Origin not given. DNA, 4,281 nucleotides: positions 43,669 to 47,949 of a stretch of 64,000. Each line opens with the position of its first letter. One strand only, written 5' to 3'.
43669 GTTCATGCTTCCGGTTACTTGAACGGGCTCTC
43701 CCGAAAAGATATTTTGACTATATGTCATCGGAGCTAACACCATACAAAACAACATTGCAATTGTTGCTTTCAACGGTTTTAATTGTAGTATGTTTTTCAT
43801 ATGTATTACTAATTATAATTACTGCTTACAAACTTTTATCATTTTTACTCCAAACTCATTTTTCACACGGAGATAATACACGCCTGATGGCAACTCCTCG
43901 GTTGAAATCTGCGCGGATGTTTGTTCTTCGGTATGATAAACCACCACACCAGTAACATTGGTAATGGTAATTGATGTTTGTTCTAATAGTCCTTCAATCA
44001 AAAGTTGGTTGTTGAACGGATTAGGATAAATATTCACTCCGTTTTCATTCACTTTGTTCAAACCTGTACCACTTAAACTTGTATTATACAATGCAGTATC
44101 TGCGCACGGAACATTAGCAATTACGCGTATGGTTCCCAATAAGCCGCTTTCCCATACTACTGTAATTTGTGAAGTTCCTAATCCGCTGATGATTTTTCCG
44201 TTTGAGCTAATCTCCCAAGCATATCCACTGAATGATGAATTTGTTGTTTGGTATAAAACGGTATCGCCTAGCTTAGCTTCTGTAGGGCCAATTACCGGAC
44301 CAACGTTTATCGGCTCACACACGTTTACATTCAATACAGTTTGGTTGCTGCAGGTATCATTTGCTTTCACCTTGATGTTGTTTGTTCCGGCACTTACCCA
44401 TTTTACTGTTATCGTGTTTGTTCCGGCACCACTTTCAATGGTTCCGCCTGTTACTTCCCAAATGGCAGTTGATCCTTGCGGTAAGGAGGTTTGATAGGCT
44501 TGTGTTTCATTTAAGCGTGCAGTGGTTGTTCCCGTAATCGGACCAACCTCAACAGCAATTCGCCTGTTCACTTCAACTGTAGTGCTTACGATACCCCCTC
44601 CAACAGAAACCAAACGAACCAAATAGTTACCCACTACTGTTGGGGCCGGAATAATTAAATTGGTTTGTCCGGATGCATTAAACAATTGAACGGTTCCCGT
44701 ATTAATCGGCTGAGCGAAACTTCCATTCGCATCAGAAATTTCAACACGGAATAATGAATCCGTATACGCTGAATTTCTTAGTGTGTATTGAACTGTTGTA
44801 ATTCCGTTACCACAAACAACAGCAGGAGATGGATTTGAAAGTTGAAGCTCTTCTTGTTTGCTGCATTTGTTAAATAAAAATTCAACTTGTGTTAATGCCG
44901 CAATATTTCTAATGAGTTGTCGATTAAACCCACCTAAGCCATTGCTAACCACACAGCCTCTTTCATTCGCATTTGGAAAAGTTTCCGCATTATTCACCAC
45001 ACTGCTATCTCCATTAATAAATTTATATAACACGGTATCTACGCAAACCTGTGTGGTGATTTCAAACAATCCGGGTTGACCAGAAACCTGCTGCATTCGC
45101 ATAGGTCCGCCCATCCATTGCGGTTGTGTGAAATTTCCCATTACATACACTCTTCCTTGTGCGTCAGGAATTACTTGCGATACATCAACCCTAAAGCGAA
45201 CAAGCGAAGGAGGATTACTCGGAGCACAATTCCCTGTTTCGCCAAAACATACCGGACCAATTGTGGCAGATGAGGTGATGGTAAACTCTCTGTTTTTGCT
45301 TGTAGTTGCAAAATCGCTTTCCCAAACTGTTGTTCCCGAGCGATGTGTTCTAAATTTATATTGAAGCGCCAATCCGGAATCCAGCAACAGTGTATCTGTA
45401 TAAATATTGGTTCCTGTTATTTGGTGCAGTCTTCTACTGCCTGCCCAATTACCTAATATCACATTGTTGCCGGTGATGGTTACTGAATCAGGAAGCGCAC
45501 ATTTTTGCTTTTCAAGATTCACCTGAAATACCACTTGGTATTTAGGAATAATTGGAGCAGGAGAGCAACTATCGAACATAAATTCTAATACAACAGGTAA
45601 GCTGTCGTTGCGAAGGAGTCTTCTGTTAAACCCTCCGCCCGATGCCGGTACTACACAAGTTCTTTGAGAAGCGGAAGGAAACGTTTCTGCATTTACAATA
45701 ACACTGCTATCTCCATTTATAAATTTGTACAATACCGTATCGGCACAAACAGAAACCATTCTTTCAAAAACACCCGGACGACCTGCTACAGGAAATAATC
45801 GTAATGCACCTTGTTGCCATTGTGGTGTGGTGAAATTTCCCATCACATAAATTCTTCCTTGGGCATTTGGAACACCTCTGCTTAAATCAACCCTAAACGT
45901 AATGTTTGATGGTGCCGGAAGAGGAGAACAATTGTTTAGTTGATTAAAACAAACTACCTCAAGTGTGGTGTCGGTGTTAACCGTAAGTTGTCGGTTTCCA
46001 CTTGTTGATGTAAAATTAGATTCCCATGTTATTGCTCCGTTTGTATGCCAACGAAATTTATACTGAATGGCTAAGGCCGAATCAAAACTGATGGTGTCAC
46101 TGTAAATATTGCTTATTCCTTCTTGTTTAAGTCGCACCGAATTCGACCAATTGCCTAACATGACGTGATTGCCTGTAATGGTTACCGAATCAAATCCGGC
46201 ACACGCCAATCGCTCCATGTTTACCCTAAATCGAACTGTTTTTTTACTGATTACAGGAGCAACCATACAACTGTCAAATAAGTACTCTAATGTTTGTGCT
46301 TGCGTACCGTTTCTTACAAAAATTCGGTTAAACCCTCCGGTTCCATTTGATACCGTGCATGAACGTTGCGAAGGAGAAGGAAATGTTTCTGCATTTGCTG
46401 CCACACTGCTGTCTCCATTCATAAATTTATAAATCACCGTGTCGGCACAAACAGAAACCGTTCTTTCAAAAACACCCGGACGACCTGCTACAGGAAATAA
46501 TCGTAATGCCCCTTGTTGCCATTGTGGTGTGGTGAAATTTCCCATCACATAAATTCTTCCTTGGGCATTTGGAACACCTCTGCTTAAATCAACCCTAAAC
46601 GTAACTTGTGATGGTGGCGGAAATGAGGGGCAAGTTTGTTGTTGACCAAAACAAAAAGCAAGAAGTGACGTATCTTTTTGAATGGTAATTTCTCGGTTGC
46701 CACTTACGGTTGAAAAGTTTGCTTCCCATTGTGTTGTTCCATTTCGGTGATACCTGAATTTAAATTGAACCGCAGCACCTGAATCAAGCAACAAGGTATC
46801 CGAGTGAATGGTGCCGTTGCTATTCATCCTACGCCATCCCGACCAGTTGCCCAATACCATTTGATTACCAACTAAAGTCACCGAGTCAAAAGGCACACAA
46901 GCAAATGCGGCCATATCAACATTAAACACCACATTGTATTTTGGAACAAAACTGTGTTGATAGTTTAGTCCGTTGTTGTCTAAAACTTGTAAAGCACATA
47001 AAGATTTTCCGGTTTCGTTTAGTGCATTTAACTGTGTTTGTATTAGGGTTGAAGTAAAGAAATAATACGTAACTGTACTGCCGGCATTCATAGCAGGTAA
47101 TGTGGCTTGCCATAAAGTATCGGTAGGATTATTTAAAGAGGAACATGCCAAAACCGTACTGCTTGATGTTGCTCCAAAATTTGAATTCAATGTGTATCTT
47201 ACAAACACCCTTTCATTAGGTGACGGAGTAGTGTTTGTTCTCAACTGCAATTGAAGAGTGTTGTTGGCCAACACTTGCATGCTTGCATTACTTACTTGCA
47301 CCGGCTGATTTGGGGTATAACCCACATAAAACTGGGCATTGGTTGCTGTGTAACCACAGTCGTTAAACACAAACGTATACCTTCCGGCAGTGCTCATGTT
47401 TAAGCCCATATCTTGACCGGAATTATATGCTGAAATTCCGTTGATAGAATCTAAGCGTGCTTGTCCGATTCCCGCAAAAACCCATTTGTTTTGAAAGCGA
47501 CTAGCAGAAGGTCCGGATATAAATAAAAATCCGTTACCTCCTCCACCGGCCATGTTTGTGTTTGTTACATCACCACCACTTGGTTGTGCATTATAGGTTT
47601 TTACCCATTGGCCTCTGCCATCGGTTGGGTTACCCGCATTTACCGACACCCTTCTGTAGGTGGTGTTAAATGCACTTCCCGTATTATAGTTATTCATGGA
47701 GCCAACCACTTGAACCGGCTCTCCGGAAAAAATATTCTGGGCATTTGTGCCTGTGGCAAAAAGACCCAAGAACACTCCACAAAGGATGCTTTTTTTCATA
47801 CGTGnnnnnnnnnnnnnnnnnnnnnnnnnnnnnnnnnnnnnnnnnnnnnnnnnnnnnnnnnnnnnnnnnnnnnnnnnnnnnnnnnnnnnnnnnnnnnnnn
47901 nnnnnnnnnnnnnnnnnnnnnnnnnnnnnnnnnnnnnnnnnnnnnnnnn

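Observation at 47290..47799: Shared, unrecognised roughly 170-aa N-terminal domain in both CBM20-array proteins; roughly 85%-identical DNA duplication 4 kb apart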

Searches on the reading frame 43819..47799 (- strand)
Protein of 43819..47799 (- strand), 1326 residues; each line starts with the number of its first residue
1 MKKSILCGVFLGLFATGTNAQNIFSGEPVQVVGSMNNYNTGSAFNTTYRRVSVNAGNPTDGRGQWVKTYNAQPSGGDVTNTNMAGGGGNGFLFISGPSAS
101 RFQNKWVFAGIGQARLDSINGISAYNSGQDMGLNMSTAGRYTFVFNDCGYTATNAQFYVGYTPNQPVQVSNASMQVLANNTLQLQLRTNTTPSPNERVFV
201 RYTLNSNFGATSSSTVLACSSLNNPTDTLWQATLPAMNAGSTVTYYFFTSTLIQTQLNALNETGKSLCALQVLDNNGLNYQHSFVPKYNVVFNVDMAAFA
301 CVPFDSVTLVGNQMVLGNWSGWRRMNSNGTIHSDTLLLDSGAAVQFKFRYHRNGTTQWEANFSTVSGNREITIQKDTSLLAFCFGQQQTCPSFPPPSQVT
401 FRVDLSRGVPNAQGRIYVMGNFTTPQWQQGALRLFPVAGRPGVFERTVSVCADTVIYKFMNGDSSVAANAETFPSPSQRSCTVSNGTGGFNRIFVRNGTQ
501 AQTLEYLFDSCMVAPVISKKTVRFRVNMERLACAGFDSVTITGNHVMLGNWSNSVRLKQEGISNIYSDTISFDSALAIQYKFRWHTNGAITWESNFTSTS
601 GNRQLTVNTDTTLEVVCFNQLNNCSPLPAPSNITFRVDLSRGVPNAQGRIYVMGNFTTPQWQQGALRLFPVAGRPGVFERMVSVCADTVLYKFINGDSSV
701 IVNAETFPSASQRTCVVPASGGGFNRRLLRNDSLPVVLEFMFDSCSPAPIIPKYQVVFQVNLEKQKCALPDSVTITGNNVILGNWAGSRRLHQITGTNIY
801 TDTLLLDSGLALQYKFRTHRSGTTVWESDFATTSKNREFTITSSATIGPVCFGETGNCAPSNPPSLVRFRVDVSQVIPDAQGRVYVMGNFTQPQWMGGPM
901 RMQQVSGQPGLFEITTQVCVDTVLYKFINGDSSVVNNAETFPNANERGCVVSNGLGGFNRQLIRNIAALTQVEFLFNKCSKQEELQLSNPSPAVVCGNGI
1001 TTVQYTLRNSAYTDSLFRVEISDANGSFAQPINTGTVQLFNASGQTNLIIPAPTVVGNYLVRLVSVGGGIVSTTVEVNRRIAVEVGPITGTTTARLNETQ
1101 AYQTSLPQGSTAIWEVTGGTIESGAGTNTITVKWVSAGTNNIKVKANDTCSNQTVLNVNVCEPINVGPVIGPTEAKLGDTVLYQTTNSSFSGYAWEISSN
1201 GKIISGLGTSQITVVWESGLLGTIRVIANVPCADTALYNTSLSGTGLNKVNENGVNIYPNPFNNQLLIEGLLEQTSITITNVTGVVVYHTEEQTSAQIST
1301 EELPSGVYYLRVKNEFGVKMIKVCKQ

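Call 4: search_protein_families(library=pfam, proteins=[window:43819-47799:-], max_evalue=0.01)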
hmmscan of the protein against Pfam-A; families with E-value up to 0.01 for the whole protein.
window:43819-47799:- (1326 aa): 6 families
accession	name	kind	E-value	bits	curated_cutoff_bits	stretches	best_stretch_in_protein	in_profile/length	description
PF00686.25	CBM_20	-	4.8e-23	81.2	23.3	3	522-611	4-91/97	Starch binding domain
PF19408.5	PKD_6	-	3.3e-14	53.4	25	2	1164-1236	3-76/82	PKD-like domain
PF18962.6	Por_Secre_tail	-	4.6e-11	43.3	27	1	1257-1318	1-68/75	Secretion system C-terminal sorting domain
PF22184.2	CBM_56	-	0.00058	20.5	27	0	183-247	10-64/75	Carbohydrate binding module family 56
PF01868.21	RNase_P-MRP_p29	-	0.0032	17.8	27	0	750-780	49-74/84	Ribonuclease P/MRP, subunit p29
PF13585.12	CHU_C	-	0.0074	16.8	27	0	1261-1313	13-71/86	CHU_C Type IX secretion signal domain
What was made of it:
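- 44857..46920 (-): Array of six CBM20-type modules (res 294-981): three Pfam CBM20 alternating with three divergent CBM20-like units. Pfam CBM_20 E 4.8e-23, three stretches (call 4).
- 43822..44031 (-): Type A T9SS C-terminal sorting domain of the 1326-aa protein (res 1257-1326). PF18962 E 4.6e-11 (call 4).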

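Call 42: search_protein_families(library=ncbifam, proteins=[window:43819-47799:-], max_evalue=0.01)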
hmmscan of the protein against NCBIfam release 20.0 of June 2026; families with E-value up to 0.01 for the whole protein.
window:43819-47799:- (1326 aa): 1 family
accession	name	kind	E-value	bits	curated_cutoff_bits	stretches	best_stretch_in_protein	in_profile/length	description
TIGR04183.1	Por_Secre_tail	domain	4.7e-13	48.9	23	1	1257-1326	1-72/72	T9SS type A sorting domain-containing protein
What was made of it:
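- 43822..44031 (-): TIGR04183 E 4.7e-13 (call 42).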

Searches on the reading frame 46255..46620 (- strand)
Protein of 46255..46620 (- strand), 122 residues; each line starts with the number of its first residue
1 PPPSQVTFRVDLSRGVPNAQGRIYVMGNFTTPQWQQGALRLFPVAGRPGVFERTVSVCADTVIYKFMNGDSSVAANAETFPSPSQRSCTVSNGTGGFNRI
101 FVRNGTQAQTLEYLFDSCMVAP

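Call 6: search_protein_families(library=pfam, proteins=[window:46255-46620:-], max_evalue=10)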
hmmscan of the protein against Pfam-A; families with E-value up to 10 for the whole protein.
seq(122 aa): 1 family
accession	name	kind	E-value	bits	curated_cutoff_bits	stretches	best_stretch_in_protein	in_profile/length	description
PF01833.30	TIG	-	0.096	13.1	20.9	1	72-109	41-76/84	IPT/TIG domain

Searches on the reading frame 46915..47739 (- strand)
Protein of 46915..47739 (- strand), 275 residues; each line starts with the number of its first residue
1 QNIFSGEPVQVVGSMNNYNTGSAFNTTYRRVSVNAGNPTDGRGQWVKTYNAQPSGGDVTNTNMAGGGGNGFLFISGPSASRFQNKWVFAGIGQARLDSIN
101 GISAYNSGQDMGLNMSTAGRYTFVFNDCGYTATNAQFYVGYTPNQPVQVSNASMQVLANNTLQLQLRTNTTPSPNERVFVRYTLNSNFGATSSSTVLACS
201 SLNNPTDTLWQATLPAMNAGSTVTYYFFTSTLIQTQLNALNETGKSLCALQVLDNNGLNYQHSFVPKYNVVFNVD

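Call 37: predict_structure(alignment_id=A5)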
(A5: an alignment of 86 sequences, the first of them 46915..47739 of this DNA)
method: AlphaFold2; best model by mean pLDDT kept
length: 275 residues; sequences in the alignment: 86
mean_pLDDT: 96.3   pTM: 0.92
mean pLDDT of the five models: 96.3, 96.0, 95.8, 95.6, 95.4
residues with pLDDT >= 90: 257; 70-90: 17; 50-70: 1; < 50: 0
segments of 3 or more residues with pLDDT < 50: none
pLDDT, mean of each block of 10 residues (from residue 1): 92 98 97 94 97 97 97 97 98 98 98 98 98 98 98 97 98 98 96 97 93 97 98 98 98 98 85 75
secondary structure, 60 per line:
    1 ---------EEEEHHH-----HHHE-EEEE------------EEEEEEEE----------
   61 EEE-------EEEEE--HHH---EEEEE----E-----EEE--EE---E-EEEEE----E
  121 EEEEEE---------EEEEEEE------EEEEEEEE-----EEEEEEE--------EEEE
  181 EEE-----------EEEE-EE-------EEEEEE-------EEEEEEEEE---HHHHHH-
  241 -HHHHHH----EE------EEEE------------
elements in order: E10-13 E27-30 E43-50 E61-63 E71-75 E84-88 E99-101 E111-115 E120-126 E136-142 E149-156 E162-168 E177-183 E195-198 E209-214 E222-230 H234-239 H242-247 E260-263
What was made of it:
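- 47290..47739 (-): N-domain of the 1326-aa protein (res 21-170): orphan beta-sandwich, the finding itself. AF2 gives about 10 strands at pLDDT >92 (call 37).
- AF2 of residues 21-295 gives pLDDT 96.3 and pTM 0.92, with two all-beta domains (call 37).
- Tried and rejected: It succeeded only with 86 full-length members (call 37).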

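Call 40: fold_search(model_id=the predicted structure, library=pdb)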
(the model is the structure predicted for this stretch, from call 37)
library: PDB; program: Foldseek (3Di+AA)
matches with E <= 10: 1671; with E <= 0.001: 0
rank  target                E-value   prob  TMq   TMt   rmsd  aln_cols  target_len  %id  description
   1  7quz_BBB              1.8e-03  0.99  0.21  0.31  16.0       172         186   10  Crystal structure of the SeMet octameric C-terminal Big_2-CBM56 domains from Paenibacillus illinoisensis (Bacillus c (released 2023-02-01)
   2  7quz_AAA              3.4e-03  0.97  0.21  0.31  15.7       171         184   10  Crystal structure of the SeMet octameric C-terminal Big_2-CBM56 domains from Paenibacillus illinoisensis (Bacillus c (released 2023-02-01)
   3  7z0l_C                5.3e-03  0.72  0.24  0.31  12.2       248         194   11  IL-27 signalling complex (released 2022-07-27)
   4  7r3t_B                7.3e-03  0.96  0.21  0.31  16.4       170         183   10  Crystal structure of the Dimeric C-terminal Big_2-CBM56 domains from Paenibacillus illinoisensis (Bacillus circulans I (released 2023-02-22)
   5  2jix_B                9.7e-03  0.90  0.29  0.36  12.9       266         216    8  Crystal structure of ABT-007 FAB fragment with the soluble domain of EPO receptor (released 2007-07-10)
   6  7quz_DDD              1.1e-02  0.92  0.21  0.31  15.4       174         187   12  Crystal structure of the SeMet octameric C-terminal Big_2-CBM56 domains from Paenibacillus illinoisensis (Bacillus c (released 2023-02-01)
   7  3bga_B                1.1e-02  0.28  0.20  0.07  15.8       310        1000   10  Crystal structure of beta-galactosidase from Bacteroides thetaiotaomicron VPI-5482 (released 2007-12-11)
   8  7qfa_A                1.5e-02  1.00  0.26  0.50   4.5       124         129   18  Monoclinic crystal structure of PTG CBM21 in complex with beta-cyclodextrin (released 2022-11-02)
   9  4irz_A                1.6e-02  0.15  0.17  0.10  17.9       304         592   12  Crystal structure of A4b7 headpiece complexed with Fab Natalizumab (released 2013-09-25)
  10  3bpl_C                1.8e-02  0.54  0.23  0.30  12.9       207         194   12  Crystal structure of the IL4-IL4R-Common Gamma ternary complex (released 2008-02-05)
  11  8dps_A                1.9e-02  0.41  0.21  0.19  13.0       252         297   11  The structure of the interleukin 11 signalling complex, truncated gp130 (released 2023-11-29)
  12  4y5x_C                2.1e-02  0.60  0.21  0.27  12.2       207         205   12  Diabody 305 complex with EpoR (released 2015-03-18)
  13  6hqc                  2.3e-02  1.00  0.24  0.50   4.7        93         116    8  Structural investigation of the TasA anchoring protein TapA from Bacillus subtilis (released 2019-10-09)
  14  8aif_C                2.3e-02  0.99  0.23  0.48   4.9        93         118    9  TapA acts as specific chaperone in TasA non-amyloid filament formation (released 2023-04-12)
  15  2ca3_A                2.5e-02  0.20  0.20  0.16  18.5       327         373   10  Sulfite dehydrogenase from Starkeya Novella r55m mutant (released 2007-02-20)
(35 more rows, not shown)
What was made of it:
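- On CBM25/CBM53/CBM56: Foldseek 7quz E 1.8e-3 (call 40).
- Closest known: CBM25 / CBM53 / CBM56 beta-sandwich carbohydrate-binding modules. Same: The best Foldseek PDB hit is a Big_2-CBM56 structure (7quz, E 1.8e-3; call 40).
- Foldseek lists starch-related beta-sandwiches among its best weak hits: CBM21 7qfa (TMt 0.50) and the GlgE N-domain (call 40). The fold is a generic beta-sandwich (calls 37, 40).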

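Call 53: fold_search(model_id=the predicted structure, library=viral)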
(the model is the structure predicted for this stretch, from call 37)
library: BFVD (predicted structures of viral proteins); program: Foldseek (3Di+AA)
matches with E <= 10: 776; with E <= 0.001: 0
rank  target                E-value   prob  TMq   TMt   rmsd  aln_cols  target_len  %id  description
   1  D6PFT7                5.2e-03  0.25  0.17  0.13  17.8       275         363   10  (no name in the UniProt tables at hand)
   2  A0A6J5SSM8            6.4e-03  0.44  0.22  0.13  27.6       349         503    8  Uncharacterized protein [uncultured Caudovirales phage]
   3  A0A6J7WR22            1.4e-02  0.99  0.25  0.14   6.6       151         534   15  Glycine-rich domain-containing protein [uncultured Caudovirales phage]
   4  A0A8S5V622            1.4e-02  0.51  0.24  0.13  15.6       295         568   14  Uncharacterized protein [Myoviridae sp. ct4uh47]
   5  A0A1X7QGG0            1.5e-02  0.87  0.26  0.09  13.9       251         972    8  (no name in the UniProt tables at hand)
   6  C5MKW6                1.7e-02  0.66  0.28  0.25  16.4       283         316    9  Membrane protein UL148 [Human cytomegalovirus]
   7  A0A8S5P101            1.7e-02  0.63  0.30  0.23  11.6       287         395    8  Uncharacterized protein [Siphoviridae sp. ctTBR23]
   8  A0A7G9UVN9            2.1e-02  0.69  0.24  0.11  17.5       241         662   10  (no name in the UniProt tables at hand)
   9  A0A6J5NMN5            2.1e-02  0.66  0.30  0.14  18.4       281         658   11  CUB domain [uncultured Caudovirales phage]
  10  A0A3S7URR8            2.2e-02  0.89  0.20  0.39  11.7       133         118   15  (no name in the UniProt tables at hand)
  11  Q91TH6                2.2e-02  0.51  0.25  0.24  13.1       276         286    9  T121.4 [Tupaiid herpesvirus 1 (strain 1)]
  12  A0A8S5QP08            2.4e-02  0.98  0.26  0.37   6.9       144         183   12  Uncharacterized protein [Caudovirales sp. ctSH72]
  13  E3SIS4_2              2.6e-02  0.28  0.24  0.09  19.0       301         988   13  Fiber [Synechococcus phage S-SM2]
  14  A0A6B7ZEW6            2.7e-02  0.51  0.25  0.30  13.7       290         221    9  Uncharacterized protein [Klebsiella phage N1M2]
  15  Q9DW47                2.7e-02  0.25  0.17  0.13  15.9       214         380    9  Pr149 [Rat cytomegalovirus (strain Maastricht)]
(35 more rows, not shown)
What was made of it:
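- On Any solved structure (PDB): The same holds for BFVD (call 53).
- Tried and rejected: Foldseek against BFVD found nothing significant (call 53).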
